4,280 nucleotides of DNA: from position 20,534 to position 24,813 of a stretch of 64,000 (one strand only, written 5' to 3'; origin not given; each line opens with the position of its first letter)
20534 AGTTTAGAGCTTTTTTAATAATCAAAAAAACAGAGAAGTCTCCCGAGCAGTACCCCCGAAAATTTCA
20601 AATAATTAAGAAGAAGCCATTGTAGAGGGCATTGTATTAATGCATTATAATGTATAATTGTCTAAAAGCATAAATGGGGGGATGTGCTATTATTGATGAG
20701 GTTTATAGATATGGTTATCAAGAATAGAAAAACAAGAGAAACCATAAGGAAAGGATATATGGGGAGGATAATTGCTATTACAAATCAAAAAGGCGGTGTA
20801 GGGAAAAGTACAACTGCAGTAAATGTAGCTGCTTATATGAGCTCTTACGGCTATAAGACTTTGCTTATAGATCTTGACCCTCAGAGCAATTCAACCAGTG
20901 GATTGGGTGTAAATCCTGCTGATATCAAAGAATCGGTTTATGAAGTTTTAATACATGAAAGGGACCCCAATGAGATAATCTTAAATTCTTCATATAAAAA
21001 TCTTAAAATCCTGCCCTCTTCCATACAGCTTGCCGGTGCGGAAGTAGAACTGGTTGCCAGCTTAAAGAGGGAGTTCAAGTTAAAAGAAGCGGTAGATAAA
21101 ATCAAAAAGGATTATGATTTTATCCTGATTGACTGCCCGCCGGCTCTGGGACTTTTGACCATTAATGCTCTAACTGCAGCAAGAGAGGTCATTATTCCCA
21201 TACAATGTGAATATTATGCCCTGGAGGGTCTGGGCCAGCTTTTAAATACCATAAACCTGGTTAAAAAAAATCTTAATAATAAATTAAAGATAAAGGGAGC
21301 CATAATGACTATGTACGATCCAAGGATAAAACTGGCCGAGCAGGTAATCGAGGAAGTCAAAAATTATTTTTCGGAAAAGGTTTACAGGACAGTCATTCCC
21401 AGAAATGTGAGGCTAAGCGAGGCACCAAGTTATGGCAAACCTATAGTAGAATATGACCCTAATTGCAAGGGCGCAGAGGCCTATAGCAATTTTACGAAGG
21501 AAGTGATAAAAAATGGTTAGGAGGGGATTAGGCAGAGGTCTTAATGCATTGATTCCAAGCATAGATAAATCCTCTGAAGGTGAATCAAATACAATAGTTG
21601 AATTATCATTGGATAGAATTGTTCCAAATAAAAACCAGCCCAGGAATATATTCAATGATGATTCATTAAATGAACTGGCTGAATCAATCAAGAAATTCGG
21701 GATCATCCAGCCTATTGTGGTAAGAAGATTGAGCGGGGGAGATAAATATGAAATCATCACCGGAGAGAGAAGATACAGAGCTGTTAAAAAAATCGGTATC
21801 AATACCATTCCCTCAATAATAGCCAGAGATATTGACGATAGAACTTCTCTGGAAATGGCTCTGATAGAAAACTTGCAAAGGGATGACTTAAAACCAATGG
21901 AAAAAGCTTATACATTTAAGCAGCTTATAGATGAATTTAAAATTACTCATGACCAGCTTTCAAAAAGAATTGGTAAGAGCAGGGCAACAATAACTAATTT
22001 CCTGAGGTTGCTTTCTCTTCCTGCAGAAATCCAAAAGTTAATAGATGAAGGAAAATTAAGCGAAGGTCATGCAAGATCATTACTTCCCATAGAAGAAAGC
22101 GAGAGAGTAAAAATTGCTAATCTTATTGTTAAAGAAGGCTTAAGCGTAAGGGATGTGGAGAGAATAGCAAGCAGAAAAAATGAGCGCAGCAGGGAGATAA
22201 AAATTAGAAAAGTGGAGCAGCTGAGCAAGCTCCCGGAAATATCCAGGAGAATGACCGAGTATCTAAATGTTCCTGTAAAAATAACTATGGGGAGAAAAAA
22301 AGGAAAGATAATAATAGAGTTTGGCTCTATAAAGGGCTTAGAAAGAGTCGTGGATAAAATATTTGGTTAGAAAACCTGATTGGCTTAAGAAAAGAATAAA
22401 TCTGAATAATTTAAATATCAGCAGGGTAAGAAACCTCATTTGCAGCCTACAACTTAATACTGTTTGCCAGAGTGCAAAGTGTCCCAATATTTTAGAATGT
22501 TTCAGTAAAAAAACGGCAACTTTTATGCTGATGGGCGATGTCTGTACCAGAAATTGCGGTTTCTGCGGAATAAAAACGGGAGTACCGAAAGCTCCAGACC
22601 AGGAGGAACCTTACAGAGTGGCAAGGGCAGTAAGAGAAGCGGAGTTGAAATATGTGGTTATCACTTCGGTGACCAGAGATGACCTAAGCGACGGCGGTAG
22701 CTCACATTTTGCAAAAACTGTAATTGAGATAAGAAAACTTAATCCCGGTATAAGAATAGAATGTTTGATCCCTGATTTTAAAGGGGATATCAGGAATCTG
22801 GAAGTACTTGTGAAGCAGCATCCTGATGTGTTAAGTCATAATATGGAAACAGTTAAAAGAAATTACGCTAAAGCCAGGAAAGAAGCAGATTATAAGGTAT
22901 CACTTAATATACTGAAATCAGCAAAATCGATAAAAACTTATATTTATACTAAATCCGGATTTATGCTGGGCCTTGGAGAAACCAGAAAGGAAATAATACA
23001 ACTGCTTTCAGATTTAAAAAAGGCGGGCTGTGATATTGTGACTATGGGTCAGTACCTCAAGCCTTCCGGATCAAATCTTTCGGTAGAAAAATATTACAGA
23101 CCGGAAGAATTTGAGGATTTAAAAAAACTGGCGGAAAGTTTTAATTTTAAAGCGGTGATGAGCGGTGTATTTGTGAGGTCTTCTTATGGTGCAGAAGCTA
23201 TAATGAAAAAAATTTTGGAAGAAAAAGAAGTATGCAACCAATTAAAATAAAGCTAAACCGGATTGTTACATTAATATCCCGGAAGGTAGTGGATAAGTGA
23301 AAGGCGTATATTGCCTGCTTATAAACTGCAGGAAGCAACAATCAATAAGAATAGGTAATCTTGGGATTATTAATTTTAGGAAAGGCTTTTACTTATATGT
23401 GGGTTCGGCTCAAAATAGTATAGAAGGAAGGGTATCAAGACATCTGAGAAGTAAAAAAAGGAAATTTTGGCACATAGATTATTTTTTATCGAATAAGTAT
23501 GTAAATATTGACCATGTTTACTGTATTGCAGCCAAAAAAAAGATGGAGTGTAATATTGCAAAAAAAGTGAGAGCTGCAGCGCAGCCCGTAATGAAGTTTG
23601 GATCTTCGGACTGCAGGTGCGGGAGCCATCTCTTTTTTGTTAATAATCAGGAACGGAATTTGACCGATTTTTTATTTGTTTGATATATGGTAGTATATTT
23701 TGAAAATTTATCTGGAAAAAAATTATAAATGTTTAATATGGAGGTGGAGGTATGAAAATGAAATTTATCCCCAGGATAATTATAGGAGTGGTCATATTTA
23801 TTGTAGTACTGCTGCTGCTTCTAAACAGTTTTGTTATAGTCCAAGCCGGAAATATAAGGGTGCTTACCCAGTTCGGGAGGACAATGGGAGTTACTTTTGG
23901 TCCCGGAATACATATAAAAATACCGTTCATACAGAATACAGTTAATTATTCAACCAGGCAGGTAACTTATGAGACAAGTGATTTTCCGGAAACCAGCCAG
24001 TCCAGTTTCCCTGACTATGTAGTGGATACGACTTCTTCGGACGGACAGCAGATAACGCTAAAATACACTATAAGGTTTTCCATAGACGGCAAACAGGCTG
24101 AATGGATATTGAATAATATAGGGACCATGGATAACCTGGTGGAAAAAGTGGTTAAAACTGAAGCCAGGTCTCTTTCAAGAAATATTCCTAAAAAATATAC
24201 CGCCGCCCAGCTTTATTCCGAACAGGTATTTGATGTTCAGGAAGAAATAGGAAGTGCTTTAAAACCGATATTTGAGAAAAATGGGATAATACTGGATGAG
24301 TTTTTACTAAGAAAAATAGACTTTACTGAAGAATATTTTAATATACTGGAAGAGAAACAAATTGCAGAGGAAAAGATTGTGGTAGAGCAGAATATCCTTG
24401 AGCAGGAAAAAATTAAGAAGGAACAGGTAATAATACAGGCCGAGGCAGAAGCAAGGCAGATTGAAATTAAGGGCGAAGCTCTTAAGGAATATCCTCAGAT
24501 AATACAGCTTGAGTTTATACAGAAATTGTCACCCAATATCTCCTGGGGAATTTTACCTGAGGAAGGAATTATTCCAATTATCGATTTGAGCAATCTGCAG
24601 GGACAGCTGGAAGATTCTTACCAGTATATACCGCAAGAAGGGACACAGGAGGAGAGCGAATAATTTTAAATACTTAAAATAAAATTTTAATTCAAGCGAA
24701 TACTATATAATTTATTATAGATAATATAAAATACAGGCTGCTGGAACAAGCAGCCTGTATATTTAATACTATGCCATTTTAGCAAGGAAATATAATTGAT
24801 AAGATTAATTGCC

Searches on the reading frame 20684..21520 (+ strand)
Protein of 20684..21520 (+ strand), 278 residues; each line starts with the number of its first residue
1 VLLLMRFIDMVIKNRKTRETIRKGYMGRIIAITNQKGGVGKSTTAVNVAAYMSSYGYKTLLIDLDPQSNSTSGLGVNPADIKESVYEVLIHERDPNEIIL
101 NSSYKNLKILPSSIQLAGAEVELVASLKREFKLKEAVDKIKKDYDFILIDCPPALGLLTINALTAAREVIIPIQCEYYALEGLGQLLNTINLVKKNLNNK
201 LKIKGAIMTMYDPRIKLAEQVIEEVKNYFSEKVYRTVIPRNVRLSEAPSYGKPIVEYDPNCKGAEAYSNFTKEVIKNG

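Call 4: search_protein_families(library=ncbifam, proteins=[window:20684-21520:+])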
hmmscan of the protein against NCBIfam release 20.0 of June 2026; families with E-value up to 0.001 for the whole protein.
window:20684-21520:+ (278 aa): 30 families (the best 25 are shown)
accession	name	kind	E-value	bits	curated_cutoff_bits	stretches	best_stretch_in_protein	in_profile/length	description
TIGR03453.1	partition_RepA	equivalog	1.4e-33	116.3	348.45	1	23-257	100-353/387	plasmid partitioning protein RepA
NF041546.1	ParA_partition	equivalog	2.3e-30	105.7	180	2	124-273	58-203/203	ParA family partition ATPase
NF041283.1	PrgP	equivalog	2.9e-29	102.3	400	1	26-251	1-235/297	ParA superfamily DNA segregation protein PrgP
TIGR01969.1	minD_arch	subfamily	3.8e-27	95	201.75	1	28-276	1-232/251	cell division ATPase MinD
NF010443.0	PRK13869.1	subfamily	2.7e-24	85.7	446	1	27-246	121-359/405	plasmid-partitioning protein RepA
TIGR01968.1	minD_bact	equivalog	3.2e-20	72.6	212.9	1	28-274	2-236/261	septum site-determining protein MinD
NF010259.0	PRK13705.1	equivalog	1.1e-17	64.1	725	1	16-198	95-289/388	plasmid-partitioning protein SopA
TIGR01007.1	eps_fam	subfamily_domain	4.4e-17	62.3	108.05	1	28-159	18-142/204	polysaccharide biosynthesis tyrosine autokinase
TIGR03371.1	cellulose_yhjQ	equivalog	2.3e-15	56.8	157.85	1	29-270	3-237/246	cellulose biosynthesis protein BcsQ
NF033200.1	F430_CfbC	exception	8.4e-15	54.8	402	1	30-277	3-241/260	Ni-sirohydrochlorin a,c-diamide reductive cyclase ATP-dependent reductase subunit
TIGR01287.1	nifH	equivalog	1.1e-14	54.4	394.35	1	35-277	7-247/275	nitrogenase iron protein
NF009702.0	PRK13231.1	equivalog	6.5e-12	45.2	427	1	30-277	5-241/264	nitrogenase reductase-like protein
NF009701.0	PRK13230.1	subfamily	1.3e-11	44.1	350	1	35-100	8-70/291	nitrogenase reductase-like protein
NF008079.0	PRK10818.1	equivalog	1.5e-11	44.1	508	1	26-271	1-243/270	septum site-determining protein MinD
TIGR03018.1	pepcterm_TyrKin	hypoth_equivalog_domain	2.7e-11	43.2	230.65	1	22-167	30-172/207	XrtA-associated tyrosine autokinase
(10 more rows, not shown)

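Call 5: search_protein_families(library=pfam, proteins=[window:20684-21520:+])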
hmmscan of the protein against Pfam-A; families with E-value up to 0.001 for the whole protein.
window:20684-21520:+ (278 aa): 7 families
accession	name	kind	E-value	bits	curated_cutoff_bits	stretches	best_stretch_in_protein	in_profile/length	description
PF13614.12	AAA_31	-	1.3e-69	234.1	27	1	28-203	2-177/177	AAA domain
PF01656.29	CbiA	-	2.1e-29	102.5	25.4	1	30-254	1-125/125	CobQ/CobB/MinD/ParA nucleotide binding domain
PF09140.17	MipZ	-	2.6e-13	50.3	20.7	2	29-71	2-44/262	ATPase MipZ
PF00142.24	Fer4_NifH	-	2.8e-12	47.1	25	1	30-277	3-247/271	4Fe-4S iron sulfur cluster binding proteins, NifH/frxC family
PF10609.15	ParA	-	8.1e-12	45.5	27.1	1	28-274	4-245/246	NUBPL iron-transfer P-loop NTPase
PF06564.18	CBP_BcsQ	-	2.3e-09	37.6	21.3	1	29-267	3-226/234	Cellulose biosynthesis protein BcsQ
PF02374.21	ArsA_ATPase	-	4.8e-08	33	24.3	1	35-160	8-144/305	Anion-transporting ATPase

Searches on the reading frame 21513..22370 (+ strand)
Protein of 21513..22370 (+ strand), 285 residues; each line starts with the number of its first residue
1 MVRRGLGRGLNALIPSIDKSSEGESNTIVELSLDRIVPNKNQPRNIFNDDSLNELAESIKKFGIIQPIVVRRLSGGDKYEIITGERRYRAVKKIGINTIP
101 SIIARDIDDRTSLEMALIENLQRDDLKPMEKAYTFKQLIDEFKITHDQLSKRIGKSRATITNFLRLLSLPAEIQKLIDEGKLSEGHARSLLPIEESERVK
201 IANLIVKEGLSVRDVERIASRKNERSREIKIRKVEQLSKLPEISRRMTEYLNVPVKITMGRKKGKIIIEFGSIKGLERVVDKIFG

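Call 4: search_protein_families(library=ncbifam, proteins=[window:21513-22370:+])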
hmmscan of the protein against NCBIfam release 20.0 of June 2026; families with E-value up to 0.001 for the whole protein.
window:21513-22370:+ (285 aa): 8 families
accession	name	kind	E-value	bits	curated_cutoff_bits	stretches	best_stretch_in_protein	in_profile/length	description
TIGR04285.1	nucleoid_noc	exception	1.6e-68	230.9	315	1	28-236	2-208/255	nucleoid occlusion protein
TIGR00180.1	parB_part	domain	1.2e-57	194.6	58.45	1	27-204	4-184/186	ParB/RepB/Spo0J family partition protein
TIGR03734.1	PRTRC_parB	hypoth_equivalog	1.6e-31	109.5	278.6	1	41-220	6-187/555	PRTRC system ParB family protein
TIGR03454.1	partition_RepB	equivalog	1.5e-15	57.4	201.5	1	24-177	60-212/325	plasmid partitioning protein RepB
NF010406.0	PRK13832.1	subfamily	2e-10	39.9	640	1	39-171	15-148/578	plasmid partitioning protein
NF053625.1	SerKinSerKArch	equivalog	1.9e-09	37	380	1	43-110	26-94/244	ADP-dependent L-serine kinase SerK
NF010440.0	PRK13866.1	equivalog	9.5e-08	31.6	522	1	49-141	87-178/336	plasmid partitioning protein RepB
TIGR03764.1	ICE_PFGI_1_parB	hypoth_equivalog_domain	0.00063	19.5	143.75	0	24-92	6-74/260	ParB family protein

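Call 13: search_solved_structures(query=window:21513-22370:+, show_alignments=4)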
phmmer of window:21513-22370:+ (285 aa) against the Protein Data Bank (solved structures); distinct sequences matched with E-value up to 0.001: 16.
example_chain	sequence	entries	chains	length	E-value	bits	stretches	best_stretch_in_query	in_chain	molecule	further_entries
7bnk_A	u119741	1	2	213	2.3e-51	178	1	28-223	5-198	ParB family protein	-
1vz0_A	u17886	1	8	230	4.3e-51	177.2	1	4-221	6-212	Chromosome-partitioning protein Spo0J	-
7o0n_A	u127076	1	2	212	1.7e-50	175.2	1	28-223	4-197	ParB family protein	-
7bnr_A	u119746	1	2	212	1.8e-50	175.2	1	28-223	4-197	ParB family protein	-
4umk_A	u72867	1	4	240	4e-48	167.5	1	4-219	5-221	PROBABLE CHROMOSOME-PARTITIONING PROTEIN PARB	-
6sdk_A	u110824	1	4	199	2.1e-47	165.1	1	27-224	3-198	Stage 0 sporulation protein J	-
6t1f_A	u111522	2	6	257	8.2e-47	163.2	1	3-221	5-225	Chromosome-partitioning protein ParB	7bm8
7ol9_A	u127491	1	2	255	4.5e-46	160.7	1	23-232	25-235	Nucleoid occlusion protein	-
7ng0_A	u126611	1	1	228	3e-44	154.8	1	32-219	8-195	Nucleoid occlusion protein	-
7nfu_A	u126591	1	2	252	3.6e-44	154.5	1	25-219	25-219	Nucleoid occlusion protein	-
6s6h_A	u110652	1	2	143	1.8e-21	80.1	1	113-222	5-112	Chromosome-partitioning protein ParB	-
6y93_A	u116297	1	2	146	2.9e-20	76.2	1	114-232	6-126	Nucleoid occlusion protein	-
8qa8_A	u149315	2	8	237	1.3e-16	64.1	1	19-183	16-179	Transcriptional repressor protein KorB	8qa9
1r71_A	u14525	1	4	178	1e-06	31.8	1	87-183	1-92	Transcriptional repressor protein korB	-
6ky4_A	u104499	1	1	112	0.0001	25.2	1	11-105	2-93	Sulfiredoxin, chloroplastic/mitochondrial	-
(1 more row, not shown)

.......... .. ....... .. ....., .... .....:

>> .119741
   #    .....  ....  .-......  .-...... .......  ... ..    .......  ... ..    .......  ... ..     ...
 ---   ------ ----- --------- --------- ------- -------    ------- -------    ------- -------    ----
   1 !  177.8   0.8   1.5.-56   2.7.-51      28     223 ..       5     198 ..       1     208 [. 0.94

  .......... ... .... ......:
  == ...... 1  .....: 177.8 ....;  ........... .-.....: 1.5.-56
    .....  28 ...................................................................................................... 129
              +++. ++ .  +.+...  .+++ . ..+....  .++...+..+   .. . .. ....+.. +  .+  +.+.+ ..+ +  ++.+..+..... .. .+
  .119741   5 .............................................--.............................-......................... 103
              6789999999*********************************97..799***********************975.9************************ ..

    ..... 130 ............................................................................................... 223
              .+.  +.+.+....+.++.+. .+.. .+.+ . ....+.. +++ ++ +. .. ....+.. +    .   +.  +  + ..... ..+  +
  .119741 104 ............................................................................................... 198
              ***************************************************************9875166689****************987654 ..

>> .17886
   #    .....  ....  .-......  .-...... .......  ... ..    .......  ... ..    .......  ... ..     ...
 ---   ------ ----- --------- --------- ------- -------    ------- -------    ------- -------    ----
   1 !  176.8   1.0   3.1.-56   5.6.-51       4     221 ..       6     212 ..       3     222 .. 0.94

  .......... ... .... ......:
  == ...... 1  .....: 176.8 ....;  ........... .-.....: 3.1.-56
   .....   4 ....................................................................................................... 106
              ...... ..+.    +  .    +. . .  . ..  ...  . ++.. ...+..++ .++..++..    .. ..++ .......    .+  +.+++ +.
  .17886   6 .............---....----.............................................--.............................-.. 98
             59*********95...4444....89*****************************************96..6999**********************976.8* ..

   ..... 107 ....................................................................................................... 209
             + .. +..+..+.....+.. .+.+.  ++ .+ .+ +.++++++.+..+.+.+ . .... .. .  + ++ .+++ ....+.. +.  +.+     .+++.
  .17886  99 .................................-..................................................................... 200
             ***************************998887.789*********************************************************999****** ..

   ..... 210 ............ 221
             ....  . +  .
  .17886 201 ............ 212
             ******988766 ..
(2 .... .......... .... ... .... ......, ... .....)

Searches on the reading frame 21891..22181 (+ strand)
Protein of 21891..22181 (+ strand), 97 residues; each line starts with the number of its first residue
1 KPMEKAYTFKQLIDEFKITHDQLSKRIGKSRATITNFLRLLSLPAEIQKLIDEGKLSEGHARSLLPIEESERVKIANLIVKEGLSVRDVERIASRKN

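Call 39: search_solved_structures(query=window:21891-22181:+, show_alignments=5, max_evalue=0.001)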
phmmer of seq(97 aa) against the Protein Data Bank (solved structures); distinct sequences matched with E-value up to 0.001: 12.
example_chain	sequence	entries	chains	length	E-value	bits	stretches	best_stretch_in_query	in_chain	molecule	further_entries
7bnr_A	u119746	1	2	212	9.1e-22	80.4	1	2-94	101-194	ParB family protein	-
7bnk_A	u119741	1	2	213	9.4e-22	80.3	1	2-94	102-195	ParB family protein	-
7o0n_A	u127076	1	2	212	9.5e-22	80.3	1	2-94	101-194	ParB family protein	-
6sdk_A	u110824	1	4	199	2.8e-18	69.3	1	2-95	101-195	Stage 0 sporulation protein J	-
6s6h_A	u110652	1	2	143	2.7e-16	62.9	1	3-94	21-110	Chromosome-partitioning protein ParB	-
1vz0_A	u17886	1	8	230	4.2e-16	62.3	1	2-95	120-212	Chromosome-partitioning protein Spo0J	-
6t1f_A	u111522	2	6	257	9.5e-16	61.2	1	3-94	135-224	Chromosome-partitioning protein ParB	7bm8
4umk_A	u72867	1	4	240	2.1e-15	60.1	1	2-93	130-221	PROBABLE CHROMOSOME-PARTITIONING PROTEIN PARB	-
6y93_A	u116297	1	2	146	9.1e-15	58.1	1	3-90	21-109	Nucleoid occlusion protein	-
7ol9_A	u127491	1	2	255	2.9e-14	56.4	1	3-90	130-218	Nucleoid occlusion protein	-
7ng0_A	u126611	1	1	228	3.4e-13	53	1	2-90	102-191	Nucleoid occlusion protein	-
7nfu_A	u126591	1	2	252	3.8e-13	52.9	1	2-90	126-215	Nucleoid occlusion protein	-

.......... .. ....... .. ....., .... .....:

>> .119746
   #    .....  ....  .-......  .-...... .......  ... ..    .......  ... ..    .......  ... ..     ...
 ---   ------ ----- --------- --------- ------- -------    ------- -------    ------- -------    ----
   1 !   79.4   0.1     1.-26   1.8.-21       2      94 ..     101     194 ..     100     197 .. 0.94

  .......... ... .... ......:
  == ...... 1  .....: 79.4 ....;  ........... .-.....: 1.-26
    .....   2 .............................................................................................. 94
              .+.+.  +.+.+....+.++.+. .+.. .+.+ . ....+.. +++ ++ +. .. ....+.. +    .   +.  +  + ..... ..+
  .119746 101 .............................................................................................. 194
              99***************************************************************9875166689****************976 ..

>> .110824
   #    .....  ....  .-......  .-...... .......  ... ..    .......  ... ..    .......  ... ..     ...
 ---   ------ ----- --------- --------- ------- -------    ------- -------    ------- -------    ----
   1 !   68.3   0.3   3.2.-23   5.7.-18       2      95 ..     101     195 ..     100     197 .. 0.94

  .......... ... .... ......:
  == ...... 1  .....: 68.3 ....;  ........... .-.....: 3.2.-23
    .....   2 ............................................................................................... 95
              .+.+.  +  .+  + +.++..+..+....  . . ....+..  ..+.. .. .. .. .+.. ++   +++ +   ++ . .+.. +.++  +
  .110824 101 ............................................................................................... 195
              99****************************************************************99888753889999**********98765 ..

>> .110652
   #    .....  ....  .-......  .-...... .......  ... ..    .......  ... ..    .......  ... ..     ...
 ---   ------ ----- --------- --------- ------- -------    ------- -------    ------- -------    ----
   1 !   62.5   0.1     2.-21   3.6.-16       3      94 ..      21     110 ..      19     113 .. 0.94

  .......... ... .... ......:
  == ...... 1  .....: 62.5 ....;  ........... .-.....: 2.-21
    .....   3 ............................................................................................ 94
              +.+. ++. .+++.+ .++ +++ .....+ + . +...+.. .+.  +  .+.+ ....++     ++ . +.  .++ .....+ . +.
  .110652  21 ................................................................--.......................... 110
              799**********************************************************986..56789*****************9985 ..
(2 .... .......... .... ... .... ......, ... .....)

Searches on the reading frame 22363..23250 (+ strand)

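Call 4: search_protein_families(library=ncbifam, proteins=[window:22363-23250:+])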
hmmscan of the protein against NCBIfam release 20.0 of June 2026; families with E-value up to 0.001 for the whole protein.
window:22363-23250:+ (295 aa): 8 families
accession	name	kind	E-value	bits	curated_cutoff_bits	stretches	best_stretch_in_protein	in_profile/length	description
NF004019.1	PRK05481.1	subfamily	2.9e-118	394.3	203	1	4-287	1-283/286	lipoyl synthase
NF009544.0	PRK12928.1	subfamily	7.3e-114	380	210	1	3-281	19-297/300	lipoyl synthase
NF053790.1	LplA_LipA_fuse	exception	7.2e-108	361.7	800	1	2-278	331-604/606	bifunctional lipoate--protein ligase/lipoyl synthase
TIGR00510.1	lipA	equivalog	3.7e-104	348.2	310.25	1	2-287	15-300/302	lipoyl synthase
TIGR00433.2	bioB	equivalog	1.9e-10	40.5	225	1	60-280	50-265/307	biotin synthase BioB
NF053743.1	LipS2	equivalog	2e-06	27.4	270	1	49-239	21-210/292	LipS2 family lipoyl synthase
TIGR03910.1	pyrrolys_PylB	equivalog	2.4e-05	23.4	348.2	1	52-240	57-247/347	methylornithine synthase PylB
NF006308.0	PRK08508.1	equivalog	4.8e-05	22.7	377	1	61-266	17-223/279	biotin synthase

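Call 5: search_protein_families(library=pfam, proteins=[window:22363-23250:+])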
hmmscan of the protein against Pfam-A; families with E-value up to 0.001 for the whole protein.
window:22363-23250:+ (295 aa): 2 families
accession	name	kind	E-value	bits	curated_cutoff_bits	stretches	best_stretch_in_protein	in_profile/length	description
PF04055.27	Radical_SAM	-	4.4e-21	76.2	29.5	1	57-217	3-165/166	Radical SAM superfamily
PF16881.10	LIAS_N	-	0.00011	23.1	27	1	3-40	60-96/96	N-terminal domain of lipoyl synthase of Radical_SAM family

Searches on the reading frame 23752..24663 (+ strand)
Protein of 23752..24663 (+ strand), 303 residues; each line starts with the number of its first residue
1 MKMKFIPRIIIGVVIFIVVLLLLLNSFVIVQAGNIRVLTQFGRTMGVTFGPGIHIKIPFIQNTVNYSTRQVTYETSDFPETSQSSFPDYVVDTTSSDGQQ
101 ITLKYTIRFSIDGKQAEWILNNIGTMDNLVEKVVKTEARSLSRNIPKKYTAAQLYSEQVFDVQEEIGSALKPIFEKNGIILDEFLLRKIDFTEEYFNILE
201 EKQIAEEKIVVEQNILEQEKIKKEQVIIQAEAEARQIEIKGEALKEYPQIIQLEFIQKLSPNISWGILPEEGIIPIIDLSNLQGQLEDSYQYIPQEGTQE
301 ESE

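Call 4: search_protein_families(library=ncbifam, proteins=[window:23752-24663:+])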
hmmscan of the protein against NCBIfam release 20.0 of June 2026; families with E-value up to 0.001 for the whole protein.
window:23752-24663:+ (303 aa): 2 families
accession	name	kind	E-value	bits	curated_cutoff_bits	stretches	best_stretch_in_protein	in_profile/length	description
TIGR01932.1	hflC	equivalog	4.3e-06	25.8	134.4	0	11-237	4-251/318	protease modulator HflC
NF008259.0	PRK11029.1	equivalog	1.3e-05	24.4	427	1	13-73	6-72/334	protease modulator HflC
